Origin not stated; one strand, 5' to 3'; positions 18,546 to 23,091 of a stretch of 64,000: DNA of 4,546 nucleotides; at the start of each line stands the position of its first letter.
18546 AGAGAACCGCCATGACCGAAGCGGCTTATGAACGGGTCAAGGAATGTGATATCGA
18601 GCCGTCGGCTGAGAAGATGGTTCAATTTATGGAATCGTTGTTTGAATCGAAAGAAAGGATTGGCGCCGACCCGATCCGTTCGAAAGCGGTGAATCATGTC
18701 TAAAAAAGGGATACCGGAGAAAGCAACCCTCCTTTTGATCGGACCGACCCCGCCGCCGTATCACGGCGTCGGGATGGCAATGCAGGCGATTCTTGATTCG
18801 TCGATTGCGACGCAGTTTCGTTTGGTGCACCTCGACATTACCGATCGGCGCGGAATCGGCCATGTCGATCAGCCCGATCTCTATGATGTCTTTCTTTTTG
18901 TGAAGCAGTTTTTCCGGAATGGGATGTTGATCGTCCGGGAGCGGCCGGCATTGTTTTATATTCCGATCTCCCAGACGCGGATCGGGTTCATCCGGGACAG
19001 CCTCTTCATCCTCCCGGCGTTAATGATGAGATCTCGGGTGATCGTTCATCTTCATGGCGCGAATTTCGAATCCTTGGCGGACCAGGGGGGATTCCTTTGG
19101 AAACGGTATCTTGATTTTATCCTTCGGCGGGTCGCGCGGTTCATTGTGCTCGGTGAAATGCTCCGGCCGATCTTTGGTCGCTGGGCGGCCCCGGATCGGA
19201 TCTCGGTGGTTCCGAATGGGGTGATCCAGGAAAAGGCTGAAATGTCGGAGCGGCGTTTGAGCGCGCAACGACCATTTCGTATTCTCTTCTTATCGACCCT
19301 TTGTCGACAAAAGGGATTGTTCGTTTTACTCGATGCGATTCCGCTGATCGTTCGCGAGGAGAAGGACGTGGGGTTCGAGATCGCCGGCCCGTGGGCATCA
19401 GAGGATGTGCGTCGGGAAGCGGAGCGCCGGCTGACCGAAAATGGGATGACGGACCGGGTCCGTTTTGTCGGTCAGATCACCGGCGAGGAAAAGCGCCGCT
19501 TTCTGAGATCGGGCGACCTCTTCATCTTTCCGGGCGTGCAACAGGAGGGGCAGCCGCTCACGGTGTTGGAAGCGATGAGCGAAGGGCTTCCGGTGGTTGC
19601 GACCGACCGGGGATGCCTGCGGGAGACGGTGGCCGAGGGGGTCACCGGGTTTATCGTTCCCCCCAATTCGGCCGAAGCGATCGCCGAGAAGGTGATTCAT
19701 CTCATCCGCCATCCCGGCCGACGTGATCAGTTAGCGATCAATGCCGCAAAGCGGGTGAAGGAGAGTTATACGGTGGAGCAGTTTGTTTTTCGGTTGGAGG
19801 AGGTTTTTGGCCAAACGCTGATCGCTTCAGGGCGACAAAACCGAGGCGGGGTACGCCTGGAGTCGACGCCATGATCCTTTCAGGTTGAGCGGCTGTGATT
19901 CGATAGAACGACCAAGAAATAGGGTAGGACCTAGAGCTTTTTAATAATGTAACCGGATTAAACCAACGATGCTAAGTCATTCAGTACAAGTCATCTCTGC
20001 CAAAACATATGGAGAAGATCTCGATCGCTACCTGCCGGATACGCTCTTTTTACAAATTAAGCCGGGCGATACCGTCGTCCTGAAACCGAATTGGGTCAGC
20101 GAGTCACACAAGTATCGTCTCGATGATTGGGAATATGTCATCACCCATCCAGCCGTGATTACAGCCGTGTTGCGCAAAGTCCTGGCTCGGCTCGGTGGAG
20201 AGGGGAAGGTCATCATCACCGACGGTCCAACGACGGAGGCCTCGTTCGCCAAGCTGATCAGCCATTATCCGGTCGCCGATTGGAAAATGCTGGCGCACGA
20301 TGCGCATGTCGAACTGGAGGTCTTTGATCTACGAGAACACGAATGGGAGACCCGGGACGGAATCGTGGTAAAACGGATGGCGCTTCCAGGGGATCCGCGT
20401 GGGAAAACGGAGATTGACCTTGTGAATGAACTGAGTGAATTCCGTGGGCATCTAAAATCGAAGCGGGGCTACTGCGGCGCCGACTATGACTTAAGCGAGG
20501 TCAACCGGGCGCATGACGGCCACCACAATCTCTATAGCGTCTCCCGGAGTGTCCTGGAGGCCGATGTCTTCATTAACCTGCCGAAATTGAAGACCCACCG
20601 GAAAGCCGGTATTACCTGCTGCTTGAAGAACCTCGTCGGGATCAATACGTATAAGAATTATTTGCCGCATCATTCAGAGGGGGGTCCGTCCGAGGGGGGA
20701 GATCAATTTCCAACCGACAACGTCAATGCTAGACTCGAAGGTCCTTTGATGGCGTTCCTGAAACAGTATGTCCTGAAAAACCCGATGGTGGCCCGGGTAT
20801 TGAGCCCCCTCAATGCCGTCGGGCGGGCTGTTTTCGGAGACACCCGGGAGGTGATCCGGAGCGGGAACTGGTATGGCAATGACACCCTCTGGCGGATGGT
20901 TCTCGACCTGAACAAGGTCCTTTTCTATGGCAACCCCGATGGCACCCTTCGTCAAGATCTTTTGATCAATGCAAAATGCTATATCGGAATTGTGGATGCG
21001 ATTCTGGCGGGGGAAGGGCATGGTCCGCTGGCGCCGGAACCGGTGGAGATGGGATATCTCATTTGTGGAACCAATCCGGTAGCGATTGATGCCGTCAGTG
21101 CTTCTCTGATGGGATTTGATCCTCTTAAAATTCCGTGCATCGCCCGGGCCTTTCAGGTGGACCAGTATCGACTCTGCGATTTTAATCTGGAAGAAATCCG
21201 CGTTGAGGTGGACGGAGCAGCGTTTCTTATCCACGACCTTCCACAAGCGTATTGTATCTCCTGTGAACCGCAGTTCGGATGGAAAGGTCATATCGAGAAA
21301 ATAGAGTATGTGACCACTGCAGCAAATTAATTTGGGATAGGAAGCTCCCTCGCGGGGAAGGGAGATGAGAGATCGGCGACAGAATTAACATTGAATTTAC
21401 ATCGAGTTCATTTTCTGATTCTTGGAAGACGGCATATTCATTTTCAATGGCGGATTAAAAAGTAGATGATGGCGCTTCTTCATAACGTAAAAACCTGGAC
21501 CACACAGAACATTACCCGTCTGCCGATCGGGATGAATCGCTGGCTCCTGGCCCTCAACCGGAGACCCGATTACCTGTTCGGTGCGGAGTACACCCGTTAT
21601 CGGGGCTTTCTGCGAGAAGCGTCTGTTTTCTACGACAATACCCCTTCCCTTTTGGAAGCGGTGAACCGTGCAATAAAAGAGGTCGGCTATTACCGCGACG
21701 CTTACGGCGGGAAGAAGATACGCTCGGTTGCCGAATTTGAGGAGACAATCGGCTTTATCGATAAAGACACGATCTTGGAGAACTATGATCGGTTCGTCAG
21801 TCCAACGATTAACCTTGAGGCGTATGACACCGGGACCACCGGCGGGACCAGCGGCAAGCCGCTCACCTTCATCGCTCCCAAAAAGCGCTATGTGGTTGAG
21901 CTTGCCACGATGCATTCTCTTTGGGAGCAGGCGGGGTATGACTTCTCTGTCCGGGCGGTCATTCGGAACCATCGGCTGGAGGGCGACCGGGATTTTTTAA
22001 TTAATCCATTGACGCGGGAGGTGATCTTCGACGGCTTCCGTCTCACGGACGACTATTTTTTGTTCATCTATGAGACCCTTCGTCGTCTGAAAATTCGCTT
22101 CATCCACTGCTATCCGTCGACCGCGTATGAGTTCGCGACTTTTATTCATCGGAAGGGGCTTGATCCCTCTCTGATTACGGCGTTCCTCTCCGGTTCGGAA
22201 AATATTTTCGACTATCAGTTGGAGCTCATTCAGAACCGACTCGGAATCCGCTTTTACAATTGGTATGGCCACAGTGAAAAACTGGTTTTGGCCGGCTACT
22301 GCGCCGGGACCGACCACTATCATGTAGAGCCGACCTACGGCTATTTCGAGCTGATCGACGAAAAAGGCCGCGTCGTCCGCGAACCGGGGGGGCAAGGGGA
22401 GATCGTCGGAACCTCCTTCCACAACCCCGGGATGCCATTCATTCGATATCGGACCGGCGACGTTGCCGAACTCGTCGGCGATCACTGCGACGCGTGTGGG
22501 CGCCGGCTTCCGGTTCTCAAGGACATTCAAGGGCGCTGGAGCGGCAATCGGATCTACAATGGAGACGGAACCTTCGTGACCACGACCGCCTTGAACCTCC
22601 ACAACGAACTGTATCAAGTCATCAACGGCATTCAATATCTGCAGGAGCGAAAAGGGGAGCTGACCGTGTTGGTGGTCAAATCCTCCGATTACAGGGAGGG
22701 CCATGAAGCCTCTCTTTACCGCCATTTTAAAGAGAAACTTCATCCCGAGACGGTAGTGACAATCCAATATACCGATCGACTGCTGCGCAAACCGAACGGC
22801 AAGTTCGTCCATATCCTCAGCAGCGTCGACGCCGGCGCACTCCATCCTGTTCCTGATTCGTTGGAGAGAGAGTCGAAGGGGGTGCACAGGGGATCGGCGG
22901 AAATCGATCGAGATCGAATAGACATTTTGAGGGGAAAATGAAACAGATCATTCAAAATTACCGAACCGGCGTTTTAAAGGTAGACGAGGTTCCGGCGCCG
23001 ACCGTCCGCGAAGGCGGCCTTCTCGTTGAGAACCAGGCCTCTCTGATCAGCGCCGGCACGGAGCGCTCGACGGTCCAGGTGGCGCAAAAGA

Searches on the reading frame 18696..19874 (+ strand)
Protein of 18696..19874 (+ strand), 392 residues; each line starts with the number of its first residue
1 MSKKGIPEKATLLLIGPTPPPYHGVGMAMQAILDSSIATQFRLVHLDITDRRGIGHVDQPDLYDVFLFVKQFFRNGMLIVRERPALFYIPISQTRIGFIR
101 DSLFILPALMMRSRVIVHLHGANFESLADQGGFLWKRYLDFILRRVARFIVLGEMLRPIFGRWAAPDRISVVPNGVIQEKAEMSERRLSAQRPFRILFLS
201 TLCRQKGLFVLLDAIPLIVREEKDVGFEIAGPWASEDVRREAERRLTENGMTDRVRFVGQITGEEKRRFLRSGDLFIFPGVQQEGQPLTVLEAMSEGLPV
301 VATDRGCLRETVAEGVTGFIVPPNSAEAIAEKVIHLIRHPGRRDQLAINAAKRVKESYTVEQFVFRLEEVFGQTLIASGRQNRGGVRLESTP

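Call 4: search_protein_families(library=pfam, proteins=[window:18696-19874:+], max_evalue=0.01)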
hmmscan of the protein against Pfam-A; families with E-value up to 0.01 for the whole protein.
window:18696-19874:+ (392 aa): 6 families
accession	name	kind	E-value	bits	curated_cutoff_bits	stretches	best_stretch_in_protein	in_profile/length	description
PF13692.12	Glyco_trans_1_4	-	8.6e-33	114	27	1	194-338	2-141/142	Glycosyl transferases group 1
PF00534.26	Glycos_transf_1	-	1.4e-32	113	26.4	1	182-353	4-172/172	Glycosyl transferases group 1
PF13524.12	Glyco_trans_1_2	-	1.6e-08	35.1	25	1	220-363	10-138/144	Glycosyl transferase-like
PF20706.3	GT4-conflict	-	1.5e-05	24.6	26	1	176-360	182-378/385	Family 4 Glycosyltransferase in conflict systems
PF13579.12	Glyco_trans_4_4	-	4.3e-05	24.3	29.7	1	107-175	89-158/158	Glycosyl transferase 4-like domain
PF13439.12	Glyco_transf_4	-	5.8e-05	23.6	28.5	1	106-176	88-166/170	Glycosyltransferase Family 4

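Call 6: search_protein_families(library=ncbifam, proteins=[window:18696-19874:+], max_evalue=0.01)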
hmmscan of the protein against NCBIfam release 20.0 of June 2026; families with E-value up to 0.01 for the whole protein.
window:18696-19874:+ (392 aa): 38 families (the best 25 are shown)
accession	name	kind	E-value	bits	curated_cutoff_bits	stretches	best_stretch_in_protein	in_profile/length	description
NF041876.1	EPS_EpsE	equivalog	2.4e-31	109.3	400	1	165-361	184-383/389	exopolysaccharide biosynthesis GT4 family glycosyltransferase EpsE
TIGR04063.1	stp3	hypoth_equivalog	1.8e-22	79.8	442.05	1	141-373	153-394/397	TIGR04063 family PEP-CTERM/XrtA system glycosyltransferase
TIGR03088.1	stp2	hypoth_equivalog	4.9e-21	75.2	409.05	1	174-375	167-374/374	TIGR03088 family PEP-CTERM/XrtA system glycosyltransferase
TIGR03999.1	thiol_BshA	equivalog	5.4e-20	71.6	273.7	1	240-373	242-372/375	N-acetyl-alpha-D-glucosaminyl L-malate synthase BshA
NF038295.1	EPS_HpsP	equivalog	9.5e-19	67.6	550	1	167-362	176-375/388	hormogonium polysaccharide biosynthesis glycosyltransferase HpsP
NF046085.1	XrtY_assoc_Gly1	equivalog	1.1e-17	64.1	400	1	165-371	180-381/387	XrtY-associated glycosyltransferase XYAG1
NF041010.1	glycosy_Agl16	equivalog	3e-17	62.5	575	1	165-371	154-348/352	glycosylation protein Agl16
NF012028.0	PRK15484.1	subfamily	3.6e-17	62.5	618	1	145-371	139-375/380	lipopolysaccharide N-acetylglucosaminyltransferase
NF047684.1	TeichurnBiosyTuaC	equivalog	2.9e-16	59.4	550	1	195-373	221-388/391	teichuronic acid biosynthesis protein TuaC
NF038229.1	Glyco4_Geo_Pelo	equivalog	8.2e-16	57.9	400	1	167-374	133-336/338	GPMC system family 4 glycosyltransferase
TIGR02149.1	glgA_Coryne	subfamily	3.5e-15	56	302.4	1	181-369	193-385/391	glycogen synthase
TIGR03449.1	mycothiol_MshA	equivalog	3.6e-14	52.5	462.5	1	164-372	185-401/406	D-inositol-3-phosphate glycosyltransferase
TIGR04005.1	wcaL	equivalog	7.2e-14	51.4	537.6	1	166-340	196-371/406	colanic acid biosynthesis glycosyltransferase WcaL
NF038011.1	PelF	equivalog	2.1e-13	50.2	100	1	164-368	277-486/489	GT4 family glycosyltransferase PelF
NF038255.1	exopoly_VpsD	equivalog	1e-12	47.6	300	1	129-316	139-325/381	VpsD family glycosyltransferase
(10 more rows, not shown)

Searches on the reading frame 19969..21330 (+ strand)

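Call 8: search_protein_families(library=ncbifam, proteins=[window:19969-21330:+], max_evalue=0.00001)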
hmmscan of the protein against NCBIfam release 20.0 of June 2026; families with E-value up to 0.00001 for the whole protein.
window:19969-21330:+ (453 aa): 1 family
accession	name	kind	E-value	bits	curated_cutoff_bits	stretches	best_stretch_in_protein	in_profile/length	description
NF052623.1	Npun_F2552_fam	equivalog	3e-17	63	500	1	185-236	122-173/314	Npun_F2552 family protein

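Call 54: search_protein_families(library=pfam, proteins=[window:19969-21330:+], max_evalue=0.0001)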
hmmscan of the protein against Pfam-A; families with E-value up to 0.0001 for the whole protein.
window:19969-21330:+ (453 aa): 1 family
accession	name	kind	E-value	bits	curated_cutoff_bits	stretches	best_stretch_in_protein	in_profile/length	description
PF04015.17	DUF362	-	2.9e-35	122.6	24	2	183-378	84-199/200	Domain of unknown function (DUF362)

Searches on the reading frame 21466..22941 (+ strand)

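Call 8: search_protein_families(library=ncbifam, proteins=[window:21466-22941:+], max_evalue=0.00001)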
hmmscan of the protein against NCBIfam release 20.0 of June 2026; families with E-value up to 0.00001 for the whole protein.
window:21466-22941:+ (491 aa): 4 families
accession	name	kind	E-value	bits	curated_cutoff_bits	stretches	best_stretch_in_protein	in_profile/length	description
NF045666.1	DVU1553_fam_AMP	equivalog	5.3e-27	94.7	300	1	61-357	30-330/331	DVU_1553 family AMP-dependent CoA ligase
NF053551.1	FlxY_rubin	equivalog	9.7e-18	64.1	520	1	254-439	221-405/424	flexirubin biosynthesis putative acyl-CoA ligase FlxY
NF041878.1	paak_haloarch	equivalog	2.8e-17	62.4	700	1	204-360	167-327/427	phenylacetate--CoA ligase PaaK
TIGR02155.1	PA_CoA_ligase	equivalog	8.7e-12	44.3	646.3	1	206-373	164-332/422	phenylacetate--CoA ligase PaaK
